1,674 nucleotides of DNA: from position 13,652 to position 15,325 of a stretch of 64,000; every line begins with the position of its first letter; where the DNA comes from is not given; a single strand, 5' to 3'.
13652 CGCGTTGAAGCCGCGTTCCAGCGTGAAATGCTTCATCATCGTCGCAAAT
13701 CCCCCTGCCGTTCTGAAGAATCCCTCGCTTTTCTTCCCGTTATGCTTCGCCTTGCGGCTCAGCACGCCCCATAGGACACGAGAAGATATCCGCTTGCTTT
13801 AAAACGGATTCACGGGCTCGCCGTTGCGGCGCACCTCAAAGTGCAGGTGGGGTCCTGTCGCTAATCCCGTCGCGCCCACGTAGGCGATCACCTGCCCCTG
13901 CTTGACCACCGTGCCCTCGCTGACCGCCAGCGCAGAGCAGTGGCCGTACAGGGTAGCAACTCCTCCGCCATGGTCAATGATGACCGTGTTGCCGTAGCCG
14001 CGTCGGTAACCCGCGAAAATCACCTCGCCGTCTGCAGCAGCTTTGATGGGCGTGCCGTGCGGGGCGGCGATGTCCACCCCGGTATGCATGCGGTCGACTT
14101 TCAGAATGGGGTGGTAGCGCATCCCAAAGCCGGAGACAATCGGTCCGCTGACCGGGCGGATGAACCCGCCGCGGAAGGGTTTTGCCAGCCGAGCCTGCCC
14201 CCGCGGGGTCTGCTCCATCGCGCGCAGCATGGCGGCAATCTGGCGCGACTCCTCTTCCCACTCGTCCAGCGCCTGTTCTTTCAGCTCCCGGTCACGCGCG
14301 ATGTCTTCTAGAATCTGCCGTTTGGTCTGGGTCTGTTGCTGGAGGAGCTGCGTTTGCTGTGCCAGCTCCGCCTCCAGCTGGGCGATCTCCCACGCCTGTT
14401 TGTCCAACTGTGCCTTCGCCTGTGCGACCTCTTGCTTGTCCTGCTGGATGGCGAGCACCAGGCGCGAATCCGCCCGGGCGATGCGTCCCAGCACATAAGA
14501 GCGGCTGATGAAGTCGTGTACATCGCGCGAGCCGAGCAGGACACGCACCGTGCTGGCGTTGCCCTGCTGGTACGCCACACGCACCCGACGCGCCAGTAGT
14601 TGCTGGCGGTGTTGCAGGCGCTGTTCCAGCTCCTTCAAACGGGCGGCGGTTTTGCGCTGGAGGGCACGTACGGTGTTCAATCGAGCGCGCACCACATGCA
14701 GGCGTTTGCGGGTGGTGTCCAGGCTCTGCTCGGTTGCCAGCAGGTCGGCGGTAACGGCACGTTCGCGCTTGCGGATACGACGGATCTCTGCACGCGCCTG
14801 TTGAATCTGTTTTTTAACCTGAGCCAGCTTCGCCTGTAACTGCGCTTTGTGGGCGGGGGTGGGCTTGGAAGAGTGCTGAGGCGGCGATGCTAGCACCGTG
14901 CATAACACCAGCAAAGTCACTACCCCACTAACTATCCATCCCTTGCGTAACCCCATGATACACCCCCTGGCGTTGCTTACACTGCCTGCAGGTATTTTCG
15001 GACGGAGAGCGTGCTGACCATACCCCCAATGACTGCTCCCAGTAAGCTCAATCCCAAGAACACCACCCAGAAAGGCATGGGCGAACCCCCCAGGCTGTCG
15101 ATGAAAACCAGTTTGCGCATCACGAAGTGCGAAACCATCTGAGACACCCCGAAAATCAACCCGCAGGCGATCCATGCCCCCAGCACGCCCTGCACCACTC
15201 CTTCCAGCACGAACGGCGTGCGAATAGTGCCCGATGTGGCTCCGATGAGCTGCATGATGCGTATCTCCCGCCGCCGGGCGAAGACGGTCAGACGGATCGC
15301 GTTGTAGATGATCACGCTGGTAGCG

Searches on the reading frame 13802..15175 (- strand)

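Call 27: search_protein_families(library=ncbifam, proteins=[window:13802-15175:-], max_evalue=0.00001)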
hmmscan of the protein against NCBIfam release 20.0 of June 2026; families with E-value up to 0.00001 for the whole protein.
window:13802-15175:- (458 aa): 15 families
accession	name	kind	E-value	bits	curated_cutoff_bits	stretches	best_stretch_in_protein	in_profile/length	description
NF052530.1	Heli_ShapePgp3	exception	1.9e-30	105.9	300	1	333-457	136-260/270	peptidoglycan metallopeptidase Pgp3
NF008644.1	PRK11637.1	equivalog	2.3e-30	105.9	270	1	335-457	261-379/385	murein hydrolase activator EnvC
NF052336.1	PdgHdaseHSB100310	equivalog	1.2e-25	90.6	500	1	337-454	34-147/316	peptidoglycan hydrolase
NF052529.1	PG_M23_Pgp6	exception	2e-25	89.3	600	1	362-457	333-428/452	peptidoglycan metallopeptidase Pgp6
NF041208.1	celldiv_DipM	equivalog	6.7e-25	88.2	740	1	341-457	301-413/419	cell division endopeptidase DipM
NF050804.1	CellDivDipMCaul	equivalog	6.5e-24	84.7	900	1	332-450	501-615/634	cell division endopeptidase DipM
NF008652.0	PRK11649.1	equivalog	2.4e-23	82.5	341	1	353-457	302-406/439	murein DD-endopeptidase MepM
NF053825.1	PdgNdpepShyA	equivalog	5.2e-23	81.4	700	1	352-457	284-389/425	peptidoglycan DD-endopeptidase ShyA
NF053824.1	PdgNdpepShyC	equivalog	1.4e-22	80.2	700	1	352-456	284-388/429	peptidoglycan DD-endopeptidase ShyC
NF008123.1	PRK10871.1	equivalog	3.1e-20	72.9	311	1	365-457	266-358/365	murein hydrolase activator NlpD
NF040883.1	amid_act_ActS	equivalog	2e-18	66.6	375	1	360-457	132-229/242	amidase activator ActS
NF053738.1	S2SprSpoIIQBc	equivalog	3e-14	53.2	250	1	364-457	122-219/232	stage II sporulation protein SpoIIQ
NF047755.1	LIC_10271_M23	exception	3.1e-09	36.9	180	1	364-457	117-205/207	LIC_10271 family cell wall hydrolase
NF004799.0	PRK06148.1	subfamily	1.9e-06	26.2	1128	1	363-448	440-537/1015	hypothetical protein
NF047657.1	CellWlHdaseLepto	equivalog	5.2e-06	26.1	400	0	364-457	128-216/221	hypothetical protein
